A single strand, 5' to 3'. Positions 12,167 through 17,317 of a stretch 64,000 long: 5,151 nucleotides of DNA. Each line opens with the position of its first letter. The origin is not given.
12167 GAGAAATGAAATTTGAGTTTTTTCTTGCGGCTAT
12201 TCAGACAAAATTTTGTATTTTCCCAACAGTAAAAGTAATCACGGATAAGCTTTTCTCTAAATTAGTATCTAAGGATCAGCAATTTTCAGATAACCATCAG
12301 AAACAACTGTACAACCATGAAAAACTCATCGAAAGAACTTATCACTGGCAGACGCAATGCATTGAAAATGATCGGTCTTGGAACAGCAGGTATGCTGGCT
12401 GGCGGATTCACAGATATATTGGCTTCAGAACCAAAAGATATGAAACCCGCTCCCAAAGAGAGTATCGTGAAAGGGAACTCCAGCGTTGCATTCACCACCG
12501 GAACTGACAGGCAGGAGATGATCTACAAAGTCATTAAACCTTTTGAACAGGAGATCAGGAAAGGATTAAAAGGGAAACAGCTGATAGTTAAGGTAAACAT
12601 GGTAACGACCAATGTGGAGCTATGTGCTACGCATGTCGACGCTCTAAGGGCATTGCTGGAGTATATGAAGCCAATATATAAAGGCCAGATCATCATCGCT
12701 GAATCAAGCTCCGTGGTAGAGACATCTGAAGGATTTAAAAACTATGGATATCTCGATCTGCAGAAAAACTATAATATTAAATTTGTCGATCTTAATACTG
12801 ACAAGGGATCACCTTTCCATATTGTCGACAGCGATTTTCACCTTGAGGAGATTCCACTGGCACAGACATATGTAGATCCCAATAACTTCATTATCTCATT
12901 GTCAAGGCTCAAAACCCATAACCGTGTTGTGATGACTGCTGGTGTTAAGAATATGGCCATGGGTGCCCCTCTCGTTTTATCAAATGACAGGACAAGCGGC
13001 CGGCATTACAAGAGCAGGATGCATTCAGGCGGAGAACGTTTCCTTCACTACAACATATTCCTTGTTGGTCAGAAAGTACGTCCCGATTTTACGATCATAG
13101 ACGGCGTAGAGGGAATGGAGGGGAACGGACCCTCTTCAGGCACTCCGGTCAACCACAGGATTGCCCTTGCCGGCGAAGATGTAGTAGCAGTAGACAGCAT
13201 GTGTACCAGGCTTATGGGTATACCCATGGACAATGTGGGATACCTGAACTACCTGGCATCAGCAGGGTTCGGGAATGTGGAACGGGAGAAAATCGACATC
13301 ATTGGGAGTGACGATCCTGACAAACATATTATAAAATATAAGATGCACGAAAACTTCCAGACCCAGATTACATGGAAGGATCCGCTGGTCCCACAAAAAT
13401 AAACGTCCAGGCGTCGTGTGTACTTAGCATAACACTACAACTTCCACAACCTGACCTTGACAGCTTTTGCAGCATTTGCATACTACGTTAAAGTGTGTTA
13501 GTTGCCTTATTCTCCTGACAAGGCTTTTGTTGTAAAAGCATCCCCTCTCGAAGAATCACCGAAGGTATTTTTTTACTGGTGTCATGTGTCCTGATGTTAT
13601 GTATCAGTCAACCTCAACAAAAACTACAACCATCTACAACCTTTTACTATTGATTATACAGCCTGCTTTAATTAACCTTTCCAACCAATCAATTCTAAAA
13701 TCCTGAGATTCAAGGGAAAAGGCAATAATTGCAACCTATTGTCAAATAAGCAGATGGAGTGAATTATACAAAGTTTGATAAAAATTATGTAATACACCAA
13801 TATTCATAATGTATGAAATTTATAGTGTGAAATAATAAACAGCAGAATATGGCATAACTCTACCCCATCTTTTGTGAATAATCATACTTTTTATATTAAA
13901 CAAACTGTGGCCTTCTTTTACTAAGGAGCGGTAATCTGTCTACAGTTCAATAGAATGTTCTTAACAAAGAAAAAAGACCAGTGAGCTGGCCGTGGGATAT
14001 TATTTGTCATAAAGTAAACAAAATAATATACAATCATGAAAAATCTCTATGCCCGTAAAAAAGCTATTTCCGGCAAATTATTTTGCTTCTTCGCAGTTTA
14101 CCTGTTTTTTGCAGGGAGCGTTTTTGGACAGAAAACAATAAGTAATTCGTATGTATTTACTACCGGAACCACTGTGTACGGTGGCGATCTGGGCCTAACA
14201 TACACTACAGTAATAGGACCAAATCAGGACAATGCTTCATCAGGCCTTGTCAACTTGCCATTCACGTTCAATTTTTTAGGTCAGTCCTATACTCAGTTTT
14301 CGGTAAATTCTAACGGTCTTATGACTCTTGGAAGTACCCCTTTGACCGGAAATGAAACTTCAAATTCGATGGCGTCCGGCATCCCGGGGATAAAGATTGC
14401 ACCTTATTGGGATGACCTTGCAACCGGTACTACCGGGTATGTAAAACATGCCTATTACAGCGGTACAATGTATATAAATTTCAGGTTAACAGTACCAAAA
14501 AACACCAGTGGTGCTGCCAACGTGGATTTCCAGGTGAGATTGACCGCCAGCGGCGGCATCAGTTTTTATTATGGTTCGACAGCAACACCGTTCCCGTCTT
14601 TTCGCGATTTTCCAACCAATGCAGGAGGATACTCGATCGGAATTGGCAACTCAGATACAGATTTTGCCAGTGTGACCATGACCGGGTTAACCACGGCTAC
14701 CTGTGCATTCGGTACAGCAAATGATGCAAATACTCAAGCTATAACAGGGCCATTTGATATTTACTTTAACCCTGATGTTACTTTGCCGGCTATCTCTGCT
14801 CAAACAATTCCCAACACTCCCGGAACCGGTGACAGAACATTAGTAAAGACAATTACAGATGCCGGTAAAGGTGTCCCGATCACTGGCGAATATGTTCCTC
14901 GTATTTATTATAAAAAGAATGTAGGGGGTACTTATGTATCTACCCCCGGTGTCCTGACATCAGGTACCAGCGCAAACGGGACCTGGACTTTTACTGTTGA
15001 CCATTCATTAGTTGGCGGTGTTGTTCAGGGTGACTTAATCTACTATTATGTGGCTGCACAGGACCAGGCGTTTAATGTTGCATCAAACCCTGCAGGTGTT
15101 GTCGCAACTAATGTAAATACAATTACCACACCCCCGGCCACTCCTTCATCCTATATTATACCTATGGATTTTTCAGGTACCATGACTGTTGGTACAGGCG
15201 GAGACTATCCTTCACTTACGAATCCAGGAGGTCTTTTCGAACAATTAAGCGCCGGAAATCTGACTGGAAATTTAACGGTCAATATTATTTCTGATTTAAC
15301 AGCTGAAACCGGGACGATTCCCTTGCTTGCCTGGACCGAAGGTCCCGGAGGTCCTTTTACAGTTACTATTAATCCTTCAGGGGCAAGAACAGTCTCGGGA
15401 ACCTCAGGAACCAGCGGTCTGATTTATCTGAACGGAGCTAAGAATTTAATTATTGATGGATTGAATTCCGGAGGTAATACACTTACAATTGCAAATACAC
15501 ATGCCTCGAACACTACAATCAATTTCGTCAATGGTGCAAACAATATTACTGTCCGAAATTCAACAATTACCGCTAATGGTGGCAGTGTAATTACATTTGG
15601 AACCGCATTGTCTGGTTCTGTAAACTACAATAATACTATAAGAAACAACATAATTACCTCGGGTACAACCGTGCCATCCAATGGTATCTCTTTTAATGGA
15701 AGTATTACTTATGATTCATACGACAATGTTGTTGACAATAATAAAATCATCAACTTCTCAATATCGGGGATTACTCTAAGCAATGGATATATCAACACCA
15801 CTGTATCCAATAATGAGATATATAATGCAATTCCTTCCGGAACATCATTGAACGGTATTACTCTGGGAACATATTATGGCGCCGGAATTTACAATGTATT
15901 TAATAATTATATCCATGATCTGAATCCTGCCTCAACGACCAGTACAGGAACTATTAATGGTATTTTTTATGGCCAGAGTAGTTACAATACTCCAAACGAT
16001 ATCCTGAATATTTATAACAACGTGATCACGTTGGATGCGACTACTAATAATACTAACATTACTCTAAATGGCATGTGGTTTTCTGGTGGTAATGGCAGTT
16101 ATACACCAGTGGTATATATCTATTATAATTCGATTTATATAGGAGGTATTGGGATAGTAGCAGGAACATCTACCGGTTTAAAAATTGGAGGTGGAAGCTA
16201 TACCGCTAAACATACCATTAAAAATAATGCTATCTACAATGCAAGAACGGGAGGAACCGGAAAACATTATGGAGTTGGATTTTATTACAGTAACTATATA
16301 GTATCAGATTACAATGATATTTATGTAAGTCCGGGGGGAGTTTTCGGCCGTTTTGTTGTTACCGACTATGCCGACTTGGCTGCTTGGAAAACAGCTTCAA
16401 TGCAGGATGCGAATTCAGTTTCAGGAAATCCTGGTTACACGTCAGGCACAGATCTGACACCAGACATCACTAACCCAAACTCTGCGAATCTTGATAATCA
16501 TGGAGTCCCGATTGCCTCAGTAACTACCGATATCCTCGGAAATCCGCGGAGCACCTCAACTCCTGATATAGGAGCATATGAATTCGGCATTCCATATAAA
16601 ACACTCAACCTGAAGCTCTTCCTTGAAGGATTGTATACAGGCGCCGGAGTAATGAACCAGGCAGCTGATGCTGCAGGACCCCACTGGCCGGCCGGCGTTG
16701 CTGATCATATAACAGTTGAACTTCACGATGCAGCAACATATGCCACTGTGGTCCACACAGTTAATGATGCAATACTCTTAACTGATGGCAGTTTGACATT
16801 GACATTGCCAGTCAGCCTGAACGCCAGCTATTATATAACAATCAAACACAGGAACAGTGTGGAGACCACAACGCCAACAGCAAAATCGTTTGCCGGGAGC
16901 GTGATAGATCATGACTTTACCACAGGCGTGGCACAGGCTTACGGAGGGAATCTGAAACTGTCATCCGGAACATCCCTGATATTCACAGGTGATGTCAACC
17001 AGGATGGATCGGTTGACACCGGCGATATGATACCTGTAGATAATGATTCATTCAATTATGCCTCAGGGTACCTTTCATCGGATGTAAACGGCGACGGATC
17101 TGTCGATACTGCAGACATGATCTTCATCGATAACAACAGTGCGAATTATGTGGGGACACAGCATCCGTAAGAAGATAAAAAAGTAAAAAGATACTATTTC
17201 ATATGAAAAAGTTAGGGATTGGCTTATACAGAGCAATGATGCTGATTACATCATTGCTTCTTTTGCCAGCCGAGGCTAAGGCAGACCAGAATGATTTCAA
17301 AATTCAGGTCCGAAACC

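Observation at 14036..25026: Dockerin-tailed beta-helix protein next to a T9SS-anchored giant protein with four cohesin-like modules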

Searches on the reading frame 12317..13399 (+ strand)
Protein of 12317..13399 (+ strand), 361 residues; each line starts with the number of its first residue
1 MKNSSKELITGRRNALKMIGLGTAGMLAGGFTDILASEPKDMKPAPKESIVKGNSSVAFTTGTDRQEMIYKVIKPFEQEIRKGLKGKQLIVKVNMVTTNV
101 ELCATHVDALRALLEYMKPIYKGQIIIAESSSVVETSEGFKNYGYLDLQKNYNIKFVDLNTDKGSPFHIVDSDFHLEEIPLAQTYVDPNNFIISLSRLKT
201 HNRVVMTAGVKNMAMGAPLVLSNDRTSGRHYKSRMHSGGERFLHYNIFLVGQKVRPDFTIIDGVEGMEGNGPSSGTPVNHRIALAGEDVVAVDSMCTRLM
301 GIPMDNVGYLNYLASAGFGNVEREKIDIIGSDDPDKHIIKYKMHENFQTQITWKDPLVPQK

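Call 21: search_protein_families(library=pfam, proteins=[window:12317-13399:+], max_evalue=0.001)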
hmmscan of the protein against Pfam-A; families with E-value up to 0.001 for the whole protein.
window:12317-13399:+ (361 aa): 1 family
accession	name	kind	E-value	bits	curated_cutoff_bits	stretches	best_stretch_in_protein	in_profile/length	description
PF04015.17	DUF362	-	6.6e-37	127.9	24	1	90-298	2-200/200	Domain of unknown function (DUF362)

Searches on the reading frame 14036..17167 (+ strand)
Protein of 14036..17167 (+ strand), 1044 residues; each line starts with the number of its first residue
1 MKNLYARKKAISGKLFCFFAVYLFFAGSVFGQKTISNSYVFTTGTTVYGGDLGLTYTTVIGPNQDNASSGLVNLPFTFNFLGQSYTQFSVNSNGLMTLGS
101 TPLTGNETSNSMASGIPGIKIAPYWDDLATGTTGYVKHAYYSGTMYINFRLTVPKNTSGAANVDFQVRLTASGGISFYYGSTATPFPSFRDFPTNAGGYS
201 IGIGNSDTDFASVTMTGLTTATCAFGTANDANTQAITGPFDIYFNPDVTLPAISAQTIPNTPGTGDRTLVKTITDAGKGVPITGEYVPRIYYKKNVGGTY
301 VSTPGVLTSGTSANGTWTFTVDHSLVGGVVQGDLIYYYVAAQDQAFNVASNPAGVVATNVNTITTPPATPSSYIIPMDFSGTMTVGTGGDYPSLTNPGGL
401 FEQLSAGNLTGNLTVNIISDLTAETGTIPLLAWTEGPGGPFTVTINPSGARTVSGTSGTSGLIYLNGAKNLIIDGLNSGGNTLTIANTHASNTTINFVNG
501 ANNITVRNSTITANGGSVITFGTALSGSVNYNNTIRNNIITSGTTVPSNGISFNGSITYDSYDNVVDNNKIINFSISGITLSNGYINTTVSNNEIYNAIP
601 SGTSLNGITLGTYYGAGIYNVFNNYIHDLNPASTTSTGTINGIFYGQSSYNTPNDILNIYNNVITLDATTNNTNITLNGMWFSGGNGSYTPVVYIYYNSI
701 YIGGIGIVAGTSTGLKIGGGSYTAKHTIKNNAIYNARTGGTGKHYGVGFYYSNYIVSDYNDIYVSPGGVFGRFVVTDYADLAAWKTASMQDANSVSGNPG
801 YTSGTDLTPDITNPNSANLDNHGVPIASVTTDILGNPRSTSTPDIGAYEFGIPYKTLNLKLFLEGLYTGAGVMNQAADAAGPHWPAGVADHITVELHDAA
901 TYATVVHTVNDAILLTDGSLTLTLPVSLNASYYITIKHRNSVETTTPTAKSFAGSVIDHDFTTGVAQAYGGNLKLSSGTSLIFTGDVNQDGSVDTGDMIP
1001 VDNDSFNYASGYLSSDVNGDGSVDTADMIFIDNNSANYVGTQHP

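Call 5: search_protein_families(library=pfam, proteins=[window:14036-17167:+], max_evalue=1)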
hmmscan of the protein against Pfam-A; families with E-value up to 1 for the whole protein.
window:14036-17167:+ (1044 aa): 2 families
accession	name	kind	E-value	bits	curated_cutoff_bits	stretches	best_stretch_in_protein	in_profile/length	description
PF00404.24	Dockerin_1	-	0.002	18.7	22.9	1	985-1033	2-54/57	Dockerin type I domain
PF02837.24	Glyco_hydro_2_N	-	0.18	12.1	28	1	617-694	44-116/169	Glycosyl hydrolases family 2, sugar binding domain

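Call 6: search_protein_families(library=ncbifam, proteins=[window:14036-17167:+], max_evalue=1)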
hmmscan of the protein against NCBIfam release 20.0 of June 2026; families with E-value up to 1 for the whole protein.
window:14036-17167:+ (1044 aa): 1 family
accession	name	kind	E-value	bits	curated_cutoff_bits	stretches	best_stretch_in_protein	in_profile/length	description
NF041518.1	choice_anch_Q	domain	0.00025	21.2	25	1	821-850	27-57/58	choice-of-anchor Q domain-containing protein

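Call 38: search_protein_families(library=pfam, alignment_id=A5, max_evalue=0.01)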
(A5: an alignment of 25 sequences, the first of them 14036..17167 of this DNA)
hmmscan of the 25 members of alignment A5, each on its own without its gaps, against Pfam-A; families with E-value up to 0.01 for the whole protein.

A. member 1, window:14036-17167:+ (1044 aa): 1 family
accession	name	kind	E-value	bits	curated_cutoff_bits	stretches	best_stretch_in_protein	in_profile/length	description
PF00404.24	Dockerin_1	-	0.002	18.7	22.9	1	985-1033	2-54/57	Dockerin type I domain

B. families by the number of members that match (of 25 scanned): 53 families (the first 25 are shown)
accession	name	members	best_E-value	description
PF00404.24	Dockerin_1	13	6.2e-06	Dockerin type I domain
PF19408.5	PKD_6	9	3.3e-41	PKD-like domain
PF20009.4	GEVED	4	3.9e-37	GEVED domain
PF00801.26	PKD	4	2.5e-23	PKD domain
PF22352.2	K319L-like_PKD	4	1.1e-06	K319L-like, PKD domain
PF18911.6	PKD_4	3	3e-24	PKD domain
PF19081.6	Ig_7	3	6.8e-18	Ig-like domain CHU_C associated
PF00041.27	fn3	3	3e-17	Fibronectin type III domain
PF02368.24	Big_2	3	3.4e-08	Bacterial Ig-like domain (group 2)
PF13287.12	Fn3_assoc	2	2e-14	Fn3 associated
PF13290.12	CHB_HEX_C_1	2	2e-13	Chitobiase/beta-hexosaminidase C-terminal domain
PF05345.18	He_PIG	2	2.3e-11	Putative Ig domain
PF00431.26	CUB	2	1.3e-10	CUB domain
PF18942.5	DUF5689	2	7.1e-09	Family of unknown function (DUF5689)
PF17963.7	Big_9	2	1.2e-07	Bacterial Ig domain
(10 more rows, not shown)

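Call 78: search_solved_structures(query=window:14036-16600:+, max_evalue=1)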
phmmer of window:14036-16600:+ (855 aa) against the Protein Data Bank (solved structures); distinct sequences matched with E-value up to 1: 0.
